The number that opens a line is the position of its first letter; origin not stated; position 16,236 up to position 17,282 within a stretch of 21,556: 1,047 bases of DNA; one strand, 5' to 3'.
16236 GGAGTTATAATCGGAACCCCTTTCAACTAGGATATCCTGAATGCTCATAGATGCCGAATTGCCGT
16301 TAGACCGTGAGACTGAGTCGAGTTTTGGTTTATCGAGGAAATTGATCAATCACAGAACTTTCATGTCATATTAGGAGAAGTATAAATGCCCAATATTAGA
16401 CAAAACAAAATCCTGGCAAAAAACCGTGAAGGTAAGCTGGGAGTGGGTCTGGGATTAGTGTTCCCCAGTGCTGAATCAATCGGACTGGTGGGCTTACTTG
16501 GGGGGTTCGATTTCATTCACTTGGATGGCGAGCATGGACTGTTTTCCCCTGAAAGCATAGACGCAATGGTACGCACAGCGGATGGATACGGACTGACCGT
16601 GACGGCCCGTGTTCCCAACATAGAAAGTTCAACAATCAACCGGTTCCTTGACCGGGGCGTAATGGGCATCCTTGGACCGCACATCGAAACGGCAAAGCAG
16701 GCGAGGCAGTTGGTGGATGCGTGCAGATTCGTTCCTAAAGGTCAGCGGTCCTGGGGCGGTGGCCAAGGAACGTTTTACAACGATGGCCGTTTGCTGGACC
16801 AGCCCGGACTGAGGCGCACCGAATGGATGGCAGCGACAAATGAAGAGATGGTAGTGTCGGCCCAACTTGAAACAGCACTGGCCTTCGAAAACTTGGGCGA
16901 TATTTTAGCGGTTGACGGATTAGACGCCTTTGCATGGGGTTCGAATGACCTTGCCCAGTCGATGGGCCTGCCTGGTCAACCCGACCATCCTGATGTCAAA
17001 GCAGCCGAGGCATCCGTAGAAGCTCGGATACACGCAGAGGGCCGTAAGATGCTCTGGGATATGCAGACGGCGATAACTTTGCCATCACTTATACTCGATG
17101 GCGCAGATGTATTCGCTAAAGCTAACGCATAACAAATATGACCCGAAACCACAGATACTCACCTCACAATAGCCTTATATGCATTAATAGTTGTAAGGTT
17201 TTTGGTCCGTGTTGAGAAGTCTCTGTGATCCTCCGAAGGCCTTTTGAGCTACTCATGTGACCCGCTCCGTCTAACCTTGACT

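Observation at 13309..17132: Split D-glutamate-cyclase-like pair (DUF1445 + probable DUF4392) flanked by two different class-II pyruvate aldolases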

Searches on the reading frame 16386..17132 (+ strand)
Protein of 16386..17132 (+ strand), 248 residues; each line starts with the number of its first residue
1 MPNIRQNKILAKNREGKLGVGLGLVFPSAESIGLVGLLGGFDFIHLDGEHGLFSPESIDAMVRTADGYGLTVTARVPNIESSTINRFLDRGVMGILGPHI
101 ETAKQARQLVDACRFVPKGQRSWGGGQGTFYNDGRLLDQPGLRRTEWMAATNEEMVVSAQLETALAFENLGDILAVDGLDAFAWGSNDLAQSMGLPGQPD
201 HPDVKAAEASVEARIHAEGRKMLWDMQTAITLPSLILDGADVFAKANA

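Call 3: search_protein_families(library=pfam, proteins=[window:16386-17132:+], max_evalue=0.01)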
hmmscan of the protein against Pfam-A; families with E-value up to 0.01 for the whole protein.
window:16386-17132:+ (248 aa): 1 family
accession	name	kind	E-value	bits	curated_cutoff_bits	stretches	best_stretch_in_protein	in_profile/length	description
PF03328.21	HpcH_HpaI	-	1.5e-24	87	25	1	40-238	21-203/221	HpcH/HpaI aldolase/citrate lyase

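Call 5: search_protein_families(library=ncbifam, proteins=[window:16386-17132:+], max_evalue=0.001)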
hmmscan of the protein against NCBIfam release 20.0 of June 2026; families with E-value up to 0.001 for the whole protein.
window:16386-17132:+ (248 aa): 4 families
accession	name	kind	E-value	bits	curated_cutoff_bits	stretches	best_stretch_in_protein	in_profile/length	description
TIGR02311.1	HpaI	equivalog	6.9e-30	104.3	368.8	1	8-220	2-205/249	4-hydroxy-2-oxoheptanedioate aldolase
NF007849.0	PRK10558.1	equivalog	1.8e-25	89.8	393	1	7-220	8-211/256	2-dehydro-3-deoxyglucarate aldolase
TIGR03239.1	GarL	equivalog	1.6e-24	86.8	406.75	1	18-220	14-204/249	2-dehydro-3-deoxyglucarate aldolase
NF007521.0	PRK10128.1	equivalog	2.6e-24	86.2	441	1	7-220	7-211/267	2-keto-3-deoxy-L-rhamnonate aldolase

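Call 40: search_solved_structures(query=window:16386-17132:+, max_evalue=0.001, show_alignments=2)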
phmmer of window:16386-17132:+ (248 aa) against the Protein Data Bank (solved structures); distinct sequences matched with E-value up to 0.001: 21.
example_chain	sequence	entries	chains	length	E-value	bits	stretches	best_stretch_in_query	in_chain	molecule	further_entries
3qz6_A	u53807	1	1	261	2.7e-25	92.4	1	18-207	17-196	HpcH/HpaI aldolase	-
2vws_A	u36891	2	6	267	1.9e-22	83.1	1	7-221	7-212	YFAU, 2-KETO-3-DEOXY SUGAR ALDOLASE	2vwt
4b5s_A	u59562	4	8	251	7e-21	78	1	7-219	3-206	4-HYDROXY-2-OXO-HEPTANE-1,7-DIOATE ALDOLASE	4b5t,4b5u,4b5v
2v5j_A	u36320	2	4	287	7.5e-21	77.9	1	6-219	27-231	2,4-DIHYDROXYHEPT-2-ENE-1,7-DIOIC ACID ALDOLASE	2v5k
4b5w_A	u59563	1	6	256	1.8e-20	76.6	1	7-219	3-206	4-HYDROXY-2-OXO-HEPTANE-1,7-DIOATE ALDOLASE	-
4b5x_A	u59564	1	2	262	1e-19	74.1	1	7-219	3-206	4-HYDROXY-2-OXO-HEPTANE-1,7-DIOATE ALDOLASE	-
4tv5_A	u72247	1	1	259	1.3e-19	73.9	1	34-218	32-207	2-dehydro-3-deoxyglucarate aldolase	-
4tv6_A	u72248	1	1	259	3.2e-19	72.5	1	34-218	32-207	2-dehydro-3-deoxyglucarate aldolase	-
7v8t_A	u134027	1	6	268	1.1e-18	70.8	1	11-220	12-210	2,4-dihydroxyhept-2-ene-1,7-dioic acid aldolase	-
1dxe_A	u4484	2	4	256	1.3e-17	67.2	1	21-220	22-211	2-DEHYDRO-3-DEOXY-GALACTARATE ALDOLASE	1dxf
7et8_A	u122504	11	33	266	1.8e-16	63.6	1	18-220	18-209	4-hydroxy-2-oxoheptanedioate aldolase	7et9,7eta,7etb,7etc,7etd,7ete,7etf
7o5w_AAA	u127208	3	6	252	2.1e-14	56.7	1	40-224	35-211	HpcH/HpaI aldolase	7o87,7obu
8adq_A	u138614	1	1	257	3.9e-14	55.9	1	40-222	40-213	HpcH/HpaI aldolase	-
7o5i_A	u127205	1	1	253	4.2e-14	55.8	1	40-222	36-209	HpcH/HpaI aldolase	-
6r62_A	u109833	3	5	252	4.4e-14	55.7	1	40-222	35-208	HpcH/HpaI aldolase | hydroxyketoacid aldolase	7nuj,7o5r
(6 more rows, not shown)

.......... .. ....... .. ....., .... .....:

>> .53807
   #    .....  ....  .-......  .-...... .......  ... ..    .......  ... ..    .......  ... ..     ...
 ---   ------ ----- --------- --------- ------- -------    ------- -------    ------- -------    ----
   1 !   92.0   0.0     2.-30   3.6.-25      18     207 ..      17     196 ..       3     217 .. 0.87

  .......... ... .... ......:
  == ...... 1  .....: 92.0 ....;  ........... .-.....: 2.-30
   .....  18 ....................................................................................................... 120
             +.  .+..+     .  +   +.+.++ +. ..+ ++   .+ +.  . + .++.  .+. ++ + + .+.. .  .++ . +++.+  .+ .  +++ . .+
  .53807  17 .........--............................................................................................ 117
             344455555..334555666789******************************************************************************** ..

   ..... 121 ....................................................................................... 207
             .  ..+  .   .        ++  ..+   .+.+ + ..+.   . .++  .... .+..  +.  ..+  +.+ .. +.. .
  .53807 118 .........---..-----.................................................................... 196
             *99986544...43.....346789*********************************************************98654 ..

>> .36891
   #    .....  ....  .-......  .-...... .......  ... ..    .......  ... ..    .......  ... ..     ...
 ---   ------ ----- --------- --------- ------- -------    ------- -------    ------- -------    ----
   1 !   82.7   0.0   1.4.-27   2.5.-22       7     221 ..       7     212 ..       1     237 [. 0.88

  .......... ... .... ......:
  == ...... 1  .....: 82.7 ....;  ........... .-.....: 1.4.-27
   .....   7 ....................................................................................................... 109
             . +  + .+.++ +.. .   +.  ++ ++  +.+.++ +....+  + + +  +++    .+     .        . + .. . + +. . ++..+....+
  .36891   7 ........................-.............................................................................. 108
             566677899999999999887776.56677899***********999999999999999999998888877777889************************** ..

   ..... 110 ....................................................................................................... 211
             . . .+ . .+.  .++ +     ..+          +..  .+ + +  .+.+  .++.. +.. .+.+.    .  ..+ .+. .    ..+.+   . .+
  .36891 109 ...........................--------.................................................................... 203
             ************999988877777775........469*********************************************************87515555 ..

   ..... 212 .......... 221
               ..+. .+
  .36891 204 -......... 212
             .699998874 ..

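Call 74: find_homologous_proteins(query=window:16386-17132:+, max_evalue=0.00001)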
Query window:16386-17132:+ (248 aa): 530 proteins with E <= 0.00001 among 1956 candidates; the best 120 are listed.
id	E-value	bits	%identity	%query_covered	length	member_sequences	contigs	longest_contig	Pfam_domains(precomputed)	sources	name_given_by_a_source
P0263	4.6e-149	513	92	100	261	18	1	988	PF03328.21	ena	-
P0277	1.0e-147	508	91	100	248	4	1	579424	PF03328.21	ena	-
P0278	1.2e-144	498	89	100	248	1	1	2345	PF03328.21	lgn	-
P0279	2.7e-142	490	87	100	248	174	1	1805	PF03328.21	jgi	jgi:4-hydroxy-2-oxoheptanedioate aldolase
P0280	2.1e-136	471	83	100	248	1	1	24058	PF03328.21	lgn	-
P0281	1.0e-128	446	81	100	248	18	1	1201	PF03328.21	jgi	jgi:4-hydroxy-2-oxoheptanedioate aldolase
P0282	1.7e-124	432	77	100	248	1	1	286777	PF03328.21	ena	-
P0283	2.6e-124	432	77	100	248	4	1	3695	PF03328.21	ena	-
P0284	3.6e-124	431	79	99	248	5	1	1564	PF03328.21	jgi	-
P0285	3.8e-124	431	77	100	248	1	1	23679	PF03328.21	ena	-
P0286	4.8e-124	431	78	99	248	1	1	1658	PF03328.21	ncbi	-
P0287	1.1e-123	429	77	100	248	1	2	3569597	PF03328.21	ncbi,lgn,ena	-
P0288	2.5e-123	428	76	100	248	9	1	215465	PF03328.21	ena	-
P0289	4.8e-123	427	75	100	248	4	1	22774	PF03328.21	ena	-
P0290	5.7e-123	427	76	100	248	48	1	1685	PF03328.21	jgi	jgi:4-hydroxy-2-oxoheptanedioate aldolase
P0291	5.8e-123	427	76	100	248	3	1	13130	PF03328.21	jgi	-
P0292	6.3e-123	427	76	100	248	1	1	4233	PF03328.21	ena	-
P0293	7.5e-123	427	76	100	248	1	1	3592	PF03328.21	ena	-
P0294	7.6e-123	427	76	100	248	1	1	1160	PF03328.21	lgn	-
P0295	2.0e-122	425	76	100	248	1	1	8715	PF03328.21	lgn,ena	-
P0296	2.3e-122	425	76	100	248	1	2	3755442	PF03328.21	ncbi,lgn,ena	-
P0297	2.3e-122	425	75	100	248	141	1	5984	PF03328.21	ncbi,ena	-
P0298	3.3e-122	425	75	100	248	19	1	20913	PF03328.21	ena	-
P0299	5.2e-122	424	75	100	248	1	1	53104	PF03328.21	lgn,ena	-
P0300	9.3e-122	423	76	100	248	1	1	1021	PF03328.21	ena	-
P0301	1.2e-121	423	76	99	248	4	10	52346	PF03328.21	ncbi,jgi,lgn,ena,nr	ncbi:MAG: aldolase/citrate lyase family protein [Dehalococcoidia bacterium]|jgi:4-hydroxy-2-oxohepta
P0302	2.2e-121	422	75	100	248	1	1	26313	PF03328.21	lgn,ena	-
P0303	4.4e-121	421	75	100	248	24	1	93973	PF03328.21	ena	-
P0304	5.6e-121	421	75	100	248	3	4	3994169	PF03328.21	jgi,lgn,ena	jgi:4-hydroxy-2-oxoheptanedioate aldolase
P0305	7.4e-121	420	73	100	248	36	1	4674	PF03328.21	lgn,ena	-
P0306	9.6e-121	420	75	100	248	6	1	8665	PF03328.21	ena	-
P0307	1.0e-119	416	75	100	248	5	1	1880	PF03328.21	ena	-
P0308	1.3e-119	416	72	100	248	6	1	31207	PF03328.21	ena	-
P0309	2.0e-119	416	75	100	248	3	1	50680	PF03328.21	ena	-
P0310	2.7e-119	415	75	100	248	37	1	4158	PF03328.21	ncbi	-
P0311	3.3e-119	415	73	100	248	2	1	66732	PF03328.21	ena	-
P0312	3.5e-119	415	73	100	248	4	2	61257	PF03328.21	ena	-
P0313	1.5e-118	413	73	100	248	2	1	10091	PF03328.21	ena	-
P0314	3.2e-118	412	73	100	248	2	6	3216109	PF03328.21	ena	-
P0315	7.5e-118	410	72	100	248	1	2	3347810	PF03328.21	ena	-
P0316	8.3e-118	410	73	100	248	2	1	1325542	PF03328.21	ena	-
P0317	1.0e-117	410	74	100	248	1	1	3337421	PF03328.21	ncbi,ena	-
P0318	3.0e-117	408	73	100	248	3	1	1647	PF03328.21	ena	-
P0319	6.2e-117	407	73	100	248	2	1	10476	PF03328.21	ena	-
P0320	1.1e-116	407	74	99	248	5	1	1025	PF03328.21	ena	-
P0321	1.1e-112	393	73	100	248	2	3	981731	PF03328.21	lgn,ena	-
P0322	1.6e-112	393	72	100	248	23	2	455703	PF03328.21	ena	-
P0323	7.1e-111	388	71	100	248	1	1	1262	PF03328.21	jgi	-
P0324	3.4e-110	385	68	100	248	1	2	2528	PF03328.21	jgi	jgi:4-hydroxy-2-oxoheptanedioate aldolase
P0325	1.1e-108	380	70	100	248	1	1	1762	PF03328.21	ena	-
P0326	9.5e-108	377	68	100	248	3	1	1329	PF03328.21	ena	-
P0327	1.2e-107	377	68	100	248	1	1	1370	PF03328.21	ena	-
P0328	1.7e-107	376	69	96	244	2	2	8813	PF03328.21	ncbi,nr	ncbi:MAG: aldolase/citrate lyase family protein, partial [Chloroflexi bacterium]|nr:aldolase/citrate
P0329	2.7e-107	376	67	100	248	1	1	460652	PF03328.21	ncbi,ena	-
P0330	3.6e-107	375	68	100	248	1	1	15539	PF03328.21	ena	-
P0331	6.6e-107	375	67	100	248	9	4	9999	PF03328.21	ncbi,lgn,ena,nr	ncbi:MAG: hypothetical protein IIB15_00325 [Chloroflexi bacterium]|nr:hypothetical protein [Chlorofl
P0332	9.9e-107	374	67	100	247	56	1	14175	PF03328.21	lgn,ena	-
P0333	1.3e-106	374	69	98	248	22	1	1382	PF03328.21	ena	-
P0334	2.1e-106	373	68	100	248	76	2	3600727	PF03328.21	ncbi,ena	-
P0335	9.2e-106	371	68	99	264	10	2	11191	PF03328.21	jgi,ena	jgi:4-hydroxy-2-oxoheptanedioate aldolase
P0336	1.9e-105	370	68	100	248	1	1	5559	PF03328.21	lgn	-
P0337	2.3e-105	369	66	100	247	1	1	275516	PF03328.21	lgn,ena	-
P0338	6.0e-105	368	67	100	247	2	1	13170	PF03328.21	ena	-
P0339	1.1e-104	367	67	99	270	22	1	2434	PF03328.21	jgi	jgi:4-hydroxy-2-oxoheptanedioate aldolase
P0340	1.2e-104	367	67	100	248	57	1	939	PF03328.21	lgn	-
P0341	2.5e-104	366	67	99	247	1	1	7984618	PF03328.21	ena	-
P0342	2.8e-104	366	65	100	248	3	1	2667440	PF03328.21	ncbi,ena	-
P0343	8.5e-104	364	66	100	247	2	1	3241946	PF03328.21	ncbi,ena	-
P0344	1.9e-103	363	66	100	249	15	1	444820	PF03328.21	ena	-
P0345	2.1e-103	363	66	100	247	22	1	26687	PF03328.21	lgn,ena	-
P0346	3.0e-103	363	66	100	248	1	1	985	PF03328.21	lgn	-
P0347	3.3e-103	362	64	100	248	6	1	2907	PF03328.21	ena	-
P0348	5.4e-103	362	66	100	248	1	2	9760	PF03328.21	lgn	-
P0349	7.8e-103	361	67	100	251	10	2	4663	PF03328.21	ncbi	-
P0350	1.0e-102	361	64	100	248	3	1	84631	PF03328.21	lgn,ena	-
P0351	1.0e-102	361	66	100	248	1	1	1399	PF03328.21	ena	-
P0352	1.3e-102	360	63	100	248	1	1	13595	PF03328.21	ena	-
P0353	4.5e-102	359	65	100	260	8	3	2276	PF03328.21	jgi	jgi:4-hydroxy-2-oxoheptanedioate aldolase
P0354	6.8e-102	358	63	100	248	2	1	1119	PF03328.21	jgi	jgi:4-hydroxy-2-oxoheptanedioate aldolase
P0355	1.2e-101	357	66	100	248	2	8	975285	PF03328.21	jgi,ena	jgi:2-keto-3-deoxy-L-rhamnonate aldolase RhmA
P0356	3.6e-101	356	66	100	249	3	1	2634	PF03328.21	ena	-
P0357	4.6e-101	355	64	100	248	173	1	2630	PF03328.21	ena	-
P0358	6.8e-101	355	67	99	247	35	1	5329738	PF03328.21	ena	-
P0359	2.0e-100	353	66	99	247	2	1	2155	PF03328.21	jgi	jgi:4-hydroxy-2-oxoheptanedioate aldolase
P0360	2.0e-100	353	64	100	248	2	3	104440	PF03328.21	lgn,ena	-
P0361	2.2e-100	353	62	100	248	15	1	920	PF03328.21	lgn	-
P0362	5.1e-100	352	68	97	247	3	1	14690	PF03328.21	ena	-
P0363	5.5e-100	352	64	100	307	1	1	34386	PF03328.21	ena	-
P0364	8.0e-100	351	62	100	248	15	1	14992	PF03328.21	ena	-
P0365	9.1e-100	351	76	83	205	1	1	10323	PF03328.21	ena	-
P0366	1.5e-99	350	65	100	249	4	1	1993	PF03328.21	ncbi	-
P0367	2.2e-99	350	65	100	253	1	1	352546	PF03328.21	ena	-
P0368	3.0e-99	349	67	99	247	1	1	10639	PF03328.21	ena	-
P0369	4.1e-99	349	66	99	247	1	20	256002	PF03328.21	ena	-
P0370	1.4e-98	347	64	99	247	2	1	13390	PF03328.21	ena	-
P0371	1.5e-98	347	69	90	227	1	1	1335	PF03328.21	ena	-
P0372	2.1e-98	347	63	100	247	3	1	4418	PF03328.21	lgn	-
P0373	3.1e-98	346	66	99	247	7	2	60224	PF03328.21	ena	-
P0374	3.5e-98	346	66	99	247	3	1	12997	PF03328.21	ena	-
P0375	5.6e-98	345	62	100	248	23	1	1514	PF03328.21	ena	-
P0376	6.1e-98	345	63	98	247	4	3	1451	PF03328.21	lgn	-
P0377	1.5e-97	344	64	99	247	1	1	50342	PF03328.21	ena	-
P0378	3.0e-97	343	64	100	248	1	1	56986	PF03328.21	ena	-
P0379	1.8e-96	340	64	99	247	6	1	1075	PF03328.21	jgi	jgi:4-hydroxy-2-oxoheptanedioate aldolase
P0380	3.2e-96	340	63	99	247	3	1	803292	PF03328.21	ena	-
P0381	2.3e-95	337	63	99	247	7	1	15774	PF03328.21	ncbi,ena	-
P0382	6.0e-95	335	63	99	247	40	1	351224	PF03328.21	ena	-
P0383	8.7e-94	332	59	100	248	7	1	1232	PF03328.21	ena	-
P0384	1.8e-93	331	58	100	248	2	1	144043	PF03328.21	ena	-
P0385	2.9e-93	330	64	98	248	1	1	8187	PF03328.21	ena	-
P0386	8.2e-93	328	63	98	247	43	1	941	PF03328.21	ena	-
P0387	2.9e-92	327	61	98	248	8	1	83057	PF03328.21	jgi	jgi:4-hydroxy-2-oxoheptanedioate aldolase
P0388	3.3e-92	326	59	98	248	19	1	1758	PF03328.21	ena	-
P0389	7.0e-92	325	62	98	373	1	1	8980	PF03328.21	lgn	-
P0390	7.1e-92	325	62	97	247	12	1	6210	PF03328.21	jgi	-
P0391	9.1e-92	325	61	99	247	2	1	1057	PF03328.21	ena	-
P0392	1.2e-91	325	60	99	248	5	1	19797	PF03328.21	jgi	jgi:4-hydroxy-2-oxoheptanedioate aldolase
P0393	1.3e-91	324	61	98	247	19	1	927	PF03328.21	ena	-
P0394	2.1e-91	324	76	76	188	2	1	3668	PF03328.21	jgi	jgi:4-hydroxy-2-oxoheptanedioate aldolase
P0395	2.4e-91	324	60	99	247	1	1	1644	PF03328.21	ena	-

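Call 75: find_encoding_contigs(protein=P0277, flank=9000, max_places=1)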
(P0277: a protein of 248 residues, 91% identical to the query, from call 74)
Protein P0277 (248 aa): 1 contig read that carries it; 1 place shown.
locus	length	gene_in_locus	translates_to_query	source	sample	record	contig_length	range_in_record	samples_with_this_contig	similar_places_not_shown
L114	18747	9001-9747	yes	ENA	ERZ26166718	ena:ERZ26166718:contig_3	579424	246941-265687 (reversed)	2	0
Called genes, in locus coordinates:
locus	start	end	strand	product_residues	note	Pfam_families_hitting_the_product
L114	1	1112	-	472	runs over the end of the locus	PF08811:DUF1800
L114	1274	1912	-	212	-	PF01814:Hemerythrin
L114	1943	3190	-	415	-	PF00211:Guanylate_cyc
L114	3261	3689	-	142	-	PF00027:cNMP_binding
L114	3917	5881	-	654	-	PF12902:Ferritin-like, PF09360:zf-CDGSH, PF06902:Fer4_19, PF09360:zf-CDGSH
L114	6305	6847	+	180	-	PF13473:Cupredoxin_1 (weak)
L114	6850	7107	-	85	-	-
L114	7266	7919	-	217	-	PF00857:Isochorismatase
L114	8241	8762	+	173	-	PF00881:Nitroreductase, PF14512:TM1586_NiRdase (weak), PF00881:Nitroreductase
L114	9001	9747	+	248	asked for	PF03328:HpcH_HpaI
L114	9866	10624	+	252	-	PF00160:Pro_isomerase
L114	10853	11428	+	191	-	PF13240:Zn_Ribbon_1 (weak), PF03703:bPH_2 (faint)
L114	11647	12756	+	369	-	PF01168:Ala_racemase_N, PF14031:D-ser_dehydrat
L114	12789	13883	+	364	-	PF01168:Ala_racemase_N, PF14031:D-ser_dehydrat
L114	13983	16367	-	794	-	PF01804:Penicil_amidase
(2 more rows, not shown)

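Call 76: find_encoding_contigs(protein=P0287, flank=7000, max_places=2)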
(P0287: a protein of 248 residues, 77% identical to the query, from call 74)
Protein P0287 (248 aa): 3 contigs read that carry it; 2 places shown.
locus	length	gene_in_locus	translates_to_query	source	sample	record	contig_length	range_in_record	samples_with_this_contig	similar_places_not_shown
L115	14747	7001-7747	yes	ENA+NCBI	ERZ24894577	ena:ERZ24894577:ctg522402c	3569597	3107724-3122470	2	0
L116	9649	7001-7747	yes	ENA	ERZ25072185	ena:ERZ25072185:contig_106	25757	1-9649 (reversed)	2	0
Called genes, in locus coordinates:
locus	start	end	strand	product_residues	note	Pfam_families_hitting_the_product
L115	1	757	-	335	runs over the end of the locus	PF01351:RNase_HII, PF02021:UPF0102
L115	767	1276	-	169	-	PF04978:MST, PF12867:DinB_2, PF05163:DinB (faint)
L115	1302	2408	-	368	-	PF03054:tRNA_Me_trans, PF20259:tRNA_Me_trans_M, PF20258:tRNA_Me_trans_C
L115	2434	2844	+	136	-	PF02410:RsfS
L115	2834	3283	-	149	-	PF00334:NDK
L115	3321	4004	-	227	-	PF00814:TsaD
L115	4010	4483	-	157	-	PF02367:TsaE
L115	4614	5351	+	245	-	PF00149:Metallophos, PF12850:Metallophos_2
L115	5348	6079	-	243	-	-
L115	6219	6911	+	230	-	PF02230:Abhydrolase_2, PF00561:Abhydrolase_1 (faint), PF12146:Hydrolase_4 (faint)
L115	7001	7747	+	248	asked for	PF03328:HpcH_HpaI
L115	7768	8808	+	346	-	PF08240:ADH_N, PF16912:Glu_dehyd_C, PF00107:ADH_zinc_N, PF13602:ADH_zinc_N_2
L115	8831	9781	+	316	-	PF00248:Aldo_ket_red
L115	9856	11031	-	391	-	PF09995:MPAB_Lcp_cat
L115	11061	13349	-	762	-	PF03176:MMPL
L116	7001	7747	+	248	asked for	PF03328:HpcH_HpaI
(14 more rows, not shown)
